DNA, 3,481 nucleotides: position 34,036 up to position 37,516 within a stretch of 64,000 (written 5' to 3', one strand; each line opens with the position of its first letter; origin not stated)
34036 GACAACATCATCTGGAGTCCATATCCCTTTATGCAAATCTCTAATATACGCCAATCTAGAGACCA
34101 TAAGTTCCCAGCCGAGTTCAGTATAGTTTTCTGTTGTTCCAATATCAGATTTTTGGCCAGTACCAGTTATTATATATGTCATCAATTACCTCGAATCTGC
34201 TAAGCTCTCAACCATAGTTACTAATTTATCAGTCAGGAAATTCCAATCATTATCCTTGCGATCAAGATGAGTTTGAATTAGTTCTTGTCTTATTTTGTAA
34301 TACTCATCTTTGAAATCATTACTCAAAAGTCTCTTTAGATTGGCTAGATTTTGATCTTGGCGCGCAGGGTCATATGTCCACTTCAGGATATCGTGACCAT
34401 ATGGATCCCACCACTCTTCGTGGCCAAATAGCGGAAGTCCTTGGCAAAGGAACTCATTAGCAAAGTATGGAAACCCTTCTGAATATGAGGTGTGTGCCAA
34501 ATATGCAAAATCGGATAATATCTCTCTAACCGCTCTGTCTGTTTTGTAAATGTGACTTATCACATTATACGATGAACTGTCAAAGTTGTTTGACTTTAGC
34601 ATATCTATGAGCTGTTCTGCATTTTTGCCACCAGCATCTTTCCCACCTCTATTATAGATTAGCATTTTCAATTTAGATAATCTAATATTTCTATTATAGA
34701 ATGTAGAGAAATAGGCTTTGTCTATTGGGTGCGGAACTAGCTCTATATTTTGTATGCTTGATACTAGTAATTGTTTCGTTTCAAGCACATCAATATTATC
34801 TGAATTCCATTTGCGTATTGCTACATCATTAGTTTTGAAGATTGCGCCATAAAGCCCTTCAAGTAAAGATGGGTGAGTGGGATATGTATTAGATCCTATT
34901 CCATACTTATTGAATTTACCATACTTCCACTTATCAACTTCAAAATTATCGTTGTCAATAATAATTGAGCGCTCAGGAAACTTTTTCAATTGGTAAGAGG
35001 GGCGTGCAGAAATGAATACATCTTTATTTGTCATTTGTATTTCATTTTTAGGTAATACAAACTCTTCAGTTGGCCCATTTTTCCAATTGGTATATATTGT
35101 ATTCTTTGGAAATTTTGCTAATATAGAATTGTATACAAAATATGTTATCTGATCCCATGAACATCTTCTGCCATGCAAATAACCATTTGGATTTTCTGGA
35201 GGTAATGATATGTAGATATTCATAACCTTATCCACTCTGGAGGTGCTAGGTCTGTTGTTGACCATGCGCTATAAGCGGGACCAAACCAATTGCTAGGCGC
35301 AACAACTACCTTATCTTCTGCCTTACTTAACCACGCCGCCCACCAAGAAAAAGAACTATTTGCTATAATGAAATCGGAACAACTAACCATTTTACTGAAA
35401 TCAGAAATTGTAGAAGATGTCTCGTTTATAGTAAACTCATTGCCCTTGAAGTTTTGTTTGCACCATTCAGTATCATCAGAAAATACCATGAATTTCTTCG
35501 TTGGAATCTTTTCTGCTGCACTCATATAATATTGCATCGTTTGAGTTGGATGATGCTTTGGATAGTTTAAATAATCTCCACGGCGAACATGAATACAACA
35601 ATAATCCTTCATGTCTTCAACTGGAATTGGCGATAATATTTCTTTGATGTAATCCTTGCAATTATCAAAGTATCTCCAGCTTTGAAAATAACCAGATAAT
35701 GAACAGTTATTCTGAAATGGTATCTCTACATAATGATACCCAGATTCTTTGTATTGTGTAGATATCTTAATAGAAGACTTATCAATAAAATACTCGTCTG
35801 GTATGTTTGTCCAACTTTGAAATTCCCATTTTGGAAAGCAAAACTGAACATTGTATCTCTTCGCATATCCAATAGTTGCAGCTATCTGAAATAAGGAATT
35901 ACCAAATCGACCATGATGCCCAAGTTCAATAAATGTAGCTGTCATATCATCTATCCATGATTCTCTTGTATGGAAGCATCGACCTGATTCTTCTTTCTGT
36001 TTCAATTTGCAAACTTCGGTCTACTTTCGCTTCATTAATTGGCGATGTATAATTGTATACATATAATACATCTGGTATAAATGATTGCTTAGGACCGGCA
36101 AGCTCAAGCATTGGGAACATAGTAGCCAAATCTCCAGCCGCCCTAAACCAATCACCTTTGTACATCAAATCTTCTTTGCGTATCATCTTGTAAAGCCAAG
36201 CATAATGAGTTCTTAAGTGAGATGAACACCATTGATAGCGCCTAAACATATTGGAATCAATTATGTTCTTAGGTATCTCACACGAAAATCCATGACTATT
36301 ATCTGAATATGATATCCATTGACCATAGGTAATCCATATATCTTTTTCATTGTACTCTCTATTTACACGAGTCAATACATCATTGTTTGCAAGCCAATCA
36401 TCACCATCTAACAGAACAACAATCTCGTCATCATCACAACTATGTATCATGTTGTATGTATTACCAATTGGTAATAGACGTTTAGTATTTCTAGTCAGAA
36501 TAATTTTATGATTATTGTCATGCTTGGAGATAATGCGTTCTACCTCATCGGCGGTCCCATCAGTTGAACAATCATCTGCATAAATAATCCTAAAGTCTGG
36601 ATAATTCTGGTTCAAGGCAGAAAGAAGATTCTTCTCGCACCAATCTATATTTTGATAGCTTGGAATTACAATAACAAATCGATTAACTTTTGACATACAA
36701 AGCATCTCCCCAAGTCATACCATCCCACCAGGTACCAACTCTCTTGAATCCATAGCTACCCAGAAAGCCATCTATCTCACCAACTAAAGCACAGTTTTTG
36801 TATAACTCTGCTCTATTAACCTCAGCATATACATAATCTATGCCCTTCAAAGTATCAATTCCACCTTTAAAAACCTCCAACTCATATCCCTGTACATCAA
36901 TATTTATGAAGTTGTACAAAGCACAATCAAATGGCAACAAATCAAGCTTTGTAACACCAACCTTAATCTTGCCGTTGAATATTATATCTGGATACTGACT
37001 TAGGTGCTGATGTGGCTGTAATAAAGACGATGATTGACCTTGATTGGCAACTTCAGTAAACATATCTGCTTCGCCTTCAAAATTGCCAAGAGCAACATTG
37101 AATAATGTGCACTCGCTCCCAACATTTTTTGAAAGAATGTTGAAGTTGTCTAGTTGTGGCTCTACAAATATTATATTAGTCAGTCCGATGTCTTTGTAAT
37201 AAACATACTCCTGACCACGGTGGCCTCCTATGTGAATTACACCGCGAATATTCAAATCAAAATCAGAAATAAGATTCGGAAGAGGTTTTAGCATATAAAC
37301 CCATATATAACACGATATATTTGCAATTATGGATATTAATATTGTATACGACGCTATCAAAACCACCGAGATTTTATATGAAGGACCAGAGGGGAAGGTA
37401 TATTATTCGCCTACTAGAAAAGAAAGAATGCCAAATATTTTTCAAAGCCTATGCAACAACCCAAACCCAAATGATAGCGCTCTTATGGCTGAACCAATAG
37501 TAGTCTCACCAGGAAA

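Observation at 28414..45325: A 17-kb phage-encoded glycan island with two fucosyltransferase families, GDP-fucose and UDP-xylose synthesis, a methyltransferase and six or more additional glycosyltransferases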

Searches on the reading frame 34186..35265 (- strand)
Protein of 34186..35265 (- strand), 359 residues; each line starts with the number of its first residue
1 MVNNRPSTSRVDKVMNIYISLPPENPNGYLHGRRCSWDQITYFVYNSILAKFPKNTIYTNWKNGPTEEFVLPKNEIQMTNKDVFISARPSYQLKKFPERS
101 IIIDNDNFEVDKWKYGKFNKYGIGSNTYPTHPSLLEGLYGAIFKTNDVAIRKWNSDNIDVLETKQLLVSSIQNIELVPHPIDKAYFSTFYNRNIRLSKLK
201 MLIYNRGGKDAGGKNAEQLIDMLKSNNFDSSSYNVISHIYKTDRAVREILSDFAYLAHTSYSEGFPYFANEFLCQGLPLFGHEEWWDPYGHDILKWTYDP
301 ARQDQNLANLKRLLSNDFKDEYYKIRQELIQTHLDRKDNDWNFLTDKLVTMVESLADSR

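Call 4: search_protein_families(library=pfam, proteins=[window:34186-35265:-], max_evalue=0.01)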
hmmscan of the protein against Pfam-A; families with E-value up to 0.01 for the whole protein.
window:34186-35265:- (359 aa): 0 families

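Call 6: search_protein_families(library=ncbifam, proteins=[window:34186-35265:-], max_evalue=0.01)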
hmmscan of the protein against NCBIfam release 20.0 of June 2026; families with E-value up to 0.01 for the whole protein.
window:34186-35265:- (359 aa): 0 families

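Call 32: search_protein_families(library=phrogs, proteins=[window:34186-35265:-], max_evalue=0.01)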
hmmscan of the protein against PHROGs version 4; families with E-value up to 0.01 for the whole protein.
window:34186-35265:- (359 aa): 0 families

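Call 76: search_solved_structures(query=window:34186-35265:-, max_evalue=1)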
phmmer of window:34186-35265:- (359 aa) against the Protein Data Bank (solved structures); distinct sequences matched with E-value up to 1: 2.
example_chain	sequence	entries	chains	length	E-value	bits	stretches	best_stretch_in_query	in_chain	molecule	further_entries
4l1m_A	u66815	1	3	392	0.45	12.8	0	103-147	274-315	E3 ubiquitin-protein ligase HERC2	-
1v06_A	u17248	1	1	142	0.68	12.3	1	250-318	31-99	HMG BOX-CONTAINING PROTEIN 1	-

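Call 80: find_related_loci(query=window:34186-35265:-, collection=viral_contigs, flank=6000)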
Query window:34186-35265:- (359 aa) in viral_contigs; peptide patterns used: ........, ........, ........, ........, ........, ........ (x = any residue, [..] = any of these).
1 stretches matched a pattern, but none encodes a relative of the query by tblastn (E <= 1e-3).

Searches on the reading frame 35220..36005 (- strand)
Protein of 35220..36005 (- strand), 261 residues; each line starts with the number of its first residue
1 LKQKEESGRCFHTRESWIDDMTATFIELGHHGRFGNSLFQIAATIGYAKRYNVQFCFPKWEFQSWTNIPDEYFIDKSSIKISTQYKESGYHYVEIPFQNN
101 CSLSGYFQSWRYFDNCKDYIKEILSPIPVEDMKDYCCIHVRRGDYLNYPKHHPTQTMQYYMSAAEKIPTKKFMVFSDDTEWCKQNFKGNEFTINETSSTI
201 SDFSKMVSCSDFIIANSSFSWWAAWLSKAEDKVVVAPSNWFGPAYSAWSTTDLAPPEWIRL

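Call 4: search_protein_families(library=pfam, proteins=[window:35220-36005:-], max_evalue=0.01)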
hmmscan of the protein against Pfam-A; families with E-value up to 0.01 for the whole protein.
window:35220-36005:- (261 aa): 1 family
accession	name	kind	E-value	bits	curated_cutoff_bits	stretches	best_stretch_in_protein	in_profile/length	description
PF01531.22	Glyco_transf_11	-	1.1e-29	104.1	23.9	1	71-259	94-295/298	Glycosyl transferase family 11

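Call 6: search_protein_families(library=ncbifam, proteins=[window:35220-36005:-], max_evalue=0.01)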
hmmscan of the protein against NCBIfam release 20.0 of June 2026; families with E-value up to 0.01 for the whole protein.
window:35220-36005:- (261 aa): 0 families

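Call 15: search_dna_similar(query=window:35220-36005:-, collection=phages, mode=protein, max_rows=20)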
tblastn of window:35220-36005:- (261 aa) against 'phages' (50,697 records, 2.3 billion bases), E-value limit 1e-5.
Records with a match: 103; places in all: 145; records where one place covers at least 80% of the query: 100.
Best place of each record, by identity: <60% 103.
By first word of the organism name: Synechococcus 84; Marine 7; Prochlorococcus 6; uncultured 3; Bacteriophage 2; Cyanophage 1.
By host as written in the record: - 58; Synechococcus sp. 9; Synechococcus sp. WH 7803 7; Synechococcus sp. MW02 4; Synechococcus sp. WH8102 3; Parasynechococcus marenigrum WH 8102 3; Synechococcus sp. WH8109 3; Synechococcus str. WH8109 2; and 9 more.
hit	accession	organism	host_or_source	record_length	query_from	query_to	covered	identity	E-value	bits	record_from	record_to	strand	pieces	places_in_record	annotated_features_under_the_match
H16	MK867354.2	Synechococcus phage S-SCSM1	Synechococcus sp. WH 7803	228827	8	261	97%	34.5%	8e-38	146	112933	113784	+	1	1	alpha-1,2-fucosyltransferase | DNA beta-glucosyltransferase | glycosyltransferase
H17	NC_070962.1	Synechococcus phage S-SCSM1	Synechococcus sp. WH 7803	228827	8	261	97%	34.5%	8e-38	146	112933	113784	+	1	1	glycosyltransferase (x2) | DNA beta-glucosyltransferase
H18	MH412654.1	Synechococcus phage S-T4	Synechococcus sp. WH 7803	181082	24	261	91%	36.1%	1e-35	139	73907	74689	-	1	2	alpha-1,2-fucosyltransferase | hypothetical protein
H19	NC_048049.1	Synechococcus phage S-T4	Synechococcus sp. WH 7803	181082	24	261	91%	36.1%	1e-35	139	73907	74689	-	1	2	glycosyltransferase | hypothetical protein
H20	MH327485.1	Marine virus AG-341-P01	single cell amplified by WGA-X; seawater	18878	24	258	90%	36.3%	3e-35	139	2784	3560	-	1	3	record has no annotation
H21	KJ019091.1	Synechococcus phage ACG-2014f_Syn7803US26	-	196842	20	261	93%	35.1%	8e-36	140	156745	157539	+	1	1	glycosyltransferase family 11 | hypothetical protein (x2)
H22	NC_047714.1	Synechococcus phage ACG-2014f_Syn7803US26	-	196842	20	261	93%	35.1%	8e-36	140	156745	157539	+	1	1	glycosyltransferase | aminotransferase | methyltransferase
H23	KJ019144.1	Synechococcus phage ACG-2014f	-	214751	20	261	93%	35.1%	8e-36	140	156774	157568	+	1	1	glycosyltransferase family 11 | hypothetical protein (x2)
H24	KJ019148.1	Synechococcus phage ACG-2014f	-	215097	20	261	93%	35.1%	8e-36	140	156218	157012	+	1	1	glycosyltransferase family 11 | hypothetical protein (x2)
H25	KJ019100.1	Synechococcus phage ACG-2014f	-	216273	20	261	93%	35.1%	8e-36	140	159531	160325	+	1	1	glycosyltransferase family 11 | hypothetical protein (x2)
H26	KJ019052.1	Synechococcus phage ACG-2014f_Syn7803C7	-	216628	20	261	93%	35.1%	8e-36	140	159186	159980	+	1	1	glycosyltransferase family 11 | hypothetical protein (x2)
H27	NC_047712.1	Synechococcus phage ACG-2014f_Syn7803C7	-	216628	20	261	93%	35.1%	8e-36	140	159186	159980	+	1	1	glycosyltransferase | aminotransferase | methyltransferase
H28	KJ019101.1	Synechococcus phage ACG-2014f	-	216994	20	261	93%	35.1%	8e-36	140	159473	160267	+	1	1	glycosyltransferase family 11 | hypothetical protein (x2)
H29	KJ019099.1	Synechococcus phage ACG-2014f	-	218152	20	261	93%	35.1%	8e-36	140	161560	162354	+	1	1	glycosyltransferase family 11 | hypothetical protein (x2)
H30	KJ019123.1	Synechococcus phage ACG-2014f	-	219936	20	261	93%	35.1%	8e-36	140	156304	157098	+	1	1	glycosyltransferase family 11 | hypothetical protein (x2)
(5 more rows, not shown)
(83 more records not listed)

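Call 17: get_annotated_region(hit=H16, flank=15000)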
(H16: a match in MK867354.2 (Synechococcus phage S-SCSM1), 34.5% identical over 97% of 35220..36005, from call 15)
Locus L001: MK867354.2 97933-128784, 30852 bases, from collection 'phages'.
description: Synechococcus phage S-SCSM1, complete genome.
organism: Synechococcus phage S-SCSM1 (NCBI taxid 2588487)
taxonomy: Viruses; Duplodnaviria; Heunggongvirae; Uroviricota; Caudoviricetes; Kyanoviridae; Zhoulongquanvirus; Zhoulongquanvirus esscess
host: Synechococcus sp. WH 7803; source: -; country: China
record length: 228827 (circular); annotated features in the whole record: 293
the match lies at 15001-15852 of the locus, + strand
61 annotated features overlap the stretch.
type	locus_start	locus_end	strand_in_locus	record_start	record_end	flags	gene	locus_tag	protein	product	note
CDS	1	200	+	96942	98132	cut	-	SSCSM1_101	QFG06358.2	ribonucleotide-diphosphate reductase subunit beta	ribonucleotide-diphosphate reductase subunit beta (nrdB)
CDS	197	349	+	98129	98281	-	-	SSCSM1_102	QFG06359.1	hypothetical protein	-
CDS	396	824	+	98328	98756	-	-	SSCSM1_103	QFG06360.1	GIY-YIG endonuclease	-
CDS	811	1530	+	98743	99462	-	-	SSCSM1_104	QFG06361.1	hypothetical protein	-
CDS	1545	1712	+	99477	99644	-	-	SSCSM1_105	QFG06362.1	hypothetical protein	-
tRNA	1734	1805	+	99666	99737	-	-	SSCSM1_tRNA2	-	tRNA-Arg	-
CDS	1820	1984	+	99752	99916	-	-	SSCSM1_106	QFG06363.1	hypothetical protein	-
tRNA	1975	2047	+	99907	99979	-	-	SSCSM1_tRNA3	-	tRNA-Asn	-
tRNA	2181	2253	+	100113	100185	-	-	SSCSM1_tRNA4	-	tRNA-Thr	-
CDS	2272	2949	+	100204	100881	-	-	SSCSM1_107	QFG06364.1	2OG-Fe(II) oxygenase superfamily protein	-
tRNA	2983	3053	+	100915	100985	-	-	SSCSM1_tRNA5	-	tRNA-Gly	-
CDS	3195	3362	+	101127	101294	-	-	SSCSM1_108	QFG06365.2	hypothetical protein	-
CDS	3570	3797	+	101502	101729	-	-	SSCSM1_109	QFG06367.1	hypothetical protein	-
CDS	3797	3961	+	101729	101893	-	-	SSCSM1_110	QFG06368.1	hypothetical protein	-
CDS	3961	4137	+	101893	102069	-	-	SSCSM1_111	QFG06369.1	YueI-like protein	-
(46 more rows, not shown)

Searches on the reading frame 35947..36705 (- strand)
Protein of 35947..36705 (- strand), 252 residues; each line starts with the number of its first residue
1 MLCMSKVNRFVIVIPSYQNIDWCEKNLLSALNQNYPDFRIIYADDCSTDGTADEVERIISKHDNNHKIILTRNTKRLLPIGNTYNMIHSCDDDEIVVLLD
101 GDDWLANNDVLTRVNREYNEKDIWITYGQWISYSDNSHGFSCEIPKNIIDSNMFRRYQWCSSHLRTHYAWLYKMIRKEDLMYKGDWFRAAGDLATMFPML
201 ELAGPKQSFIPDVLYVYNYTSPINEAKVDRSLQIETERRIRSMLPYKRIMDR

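Call 4: search_protein_families(library=pfam, proteins=[window:35947-36705:-], max_evalue=0.01)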
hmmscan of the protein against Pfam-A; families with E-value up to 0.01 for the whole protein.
window:35947-36705:- (252 aa): 3 families
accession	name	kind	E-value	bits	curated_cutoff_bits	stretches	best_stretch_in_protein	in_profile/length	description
PF00535.33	Glycos_transf_2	-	1.1e-17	64.9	23.3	1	12-144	2-129/168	Glycosyl transferase family 2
PF13641.12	Glyco_tranf_2_3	-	1.3e-09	38.8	27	1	10-115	3-108/230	Glycosyltransferase like family 2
PF10111.15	Glyco_tranf_2_2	-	0.00016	21.7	27.3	1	12-107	4-96/276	Glycosyltransferase like family 2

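Call 6: search_protein_families(library=ncbifam, proteins=[window:35947-36705:-], max_evalue=0.01)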
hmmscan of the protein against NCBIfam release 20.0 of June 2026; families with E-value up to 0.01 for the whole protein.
window:35947-36705:- (252 aa): 10 families
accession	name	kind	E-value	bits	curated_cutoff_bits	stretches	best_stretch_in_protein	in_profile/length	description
NF050050.1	ProtGlycPglI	equivalog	2.6e-11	43.5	500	1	10-116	4-107/306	GalNAc(5)-diNAcBac-PP-undecaprenol beta-1,3-glucosyltransferase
NF047683.1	TeichurnBiosyTuaG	equivalog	3.2e-10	40.1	400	1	9-121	7-114/252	teichuronic acid biosynthesis protein TuaG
TIGR03937.1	PgaC_IcaA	equivalog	2.4e-09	36.7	422.3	1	5-108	42-141/407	poly-beta-1,6-N-acetyl-D-glucosamine synthase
NF038299.1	EPS_HpsN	equivalog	8.2e-09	34.9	425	1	11-124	4-113/317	hormogonium polysaccharide biosynthesis glycosyltransferase HpsN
TIGR03469.1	HpnB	hypoth_equivalog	2e-07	30.4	379.25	1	9-73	45-110/386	hopene-associated glycosyltransferase HpnB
NF053739.1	GlytfEpsEBac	equivalog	3.4e-06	26.2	450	1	14-110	7-100/265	glycosyltransferase EpsE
TIGR03472.1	HpnI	equivalog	0.00013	20.9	310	1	24-125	57-158/373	bacteriohopanetetrol glucosamine biosynthesis glycosyltransferase HpnI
NF047588.1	GlcsyltransPgfSStrep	equivalog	0.00099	18.4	500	1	13-102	6-95/308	glycosyltransferase PgfS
NF007482.0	PRK10073.1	equivalog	0.0028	16.7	423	1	4-69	2-66/334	glycosyltransferase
NF041875.1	EPS_EpsD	equivalog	0.0032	16.9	370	1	12-132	3-118/325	exopolysaccharide biosynthesis glycosyltransferase EpsD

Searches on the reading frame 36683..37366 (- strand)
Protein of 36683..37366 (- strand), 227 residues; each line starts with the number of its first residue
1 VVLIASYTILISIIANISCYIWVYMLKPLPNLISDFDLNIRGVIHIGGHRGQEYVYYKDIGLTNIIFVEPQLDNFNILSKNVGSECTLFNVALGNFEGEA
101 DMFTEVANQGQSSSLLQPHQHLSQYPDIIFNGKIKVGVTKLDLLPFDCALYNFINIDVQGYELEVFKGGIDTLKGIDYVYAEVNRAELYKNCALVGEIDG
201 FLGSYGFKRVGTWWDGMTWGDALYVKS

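Call 4: search_protein_families(library=pfam, proteins=[window:36683-37366:-], max_evalue=0.01)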
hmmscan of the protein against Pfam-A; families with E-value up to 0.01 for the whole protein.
window:36683-37366:- (227 aa): 1 family
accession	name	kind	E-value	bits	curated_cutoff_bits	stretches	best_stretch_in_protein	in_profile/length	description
PF05050.19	Methyltransf_21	-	6.7e-15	56.1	22.7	1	45-208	1-172/173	Methyltransferase FkbM domain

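Call 6: search_protein_families(library=ncbifam, proteins=[window:36683-37366:-], max_evalue=0.01)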
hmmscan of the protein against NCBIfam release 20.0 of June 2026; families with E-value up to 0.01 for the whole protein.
window:36683-37366:- (227 aa): 1 family
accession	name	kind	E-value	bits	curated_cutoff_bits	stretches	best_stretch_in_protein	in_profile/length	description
TIGR01444.1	fkbM_fam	subfamily_domain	5.9e-16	59.2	37.7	1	43-183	2-142/143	FkbM family methyltransferase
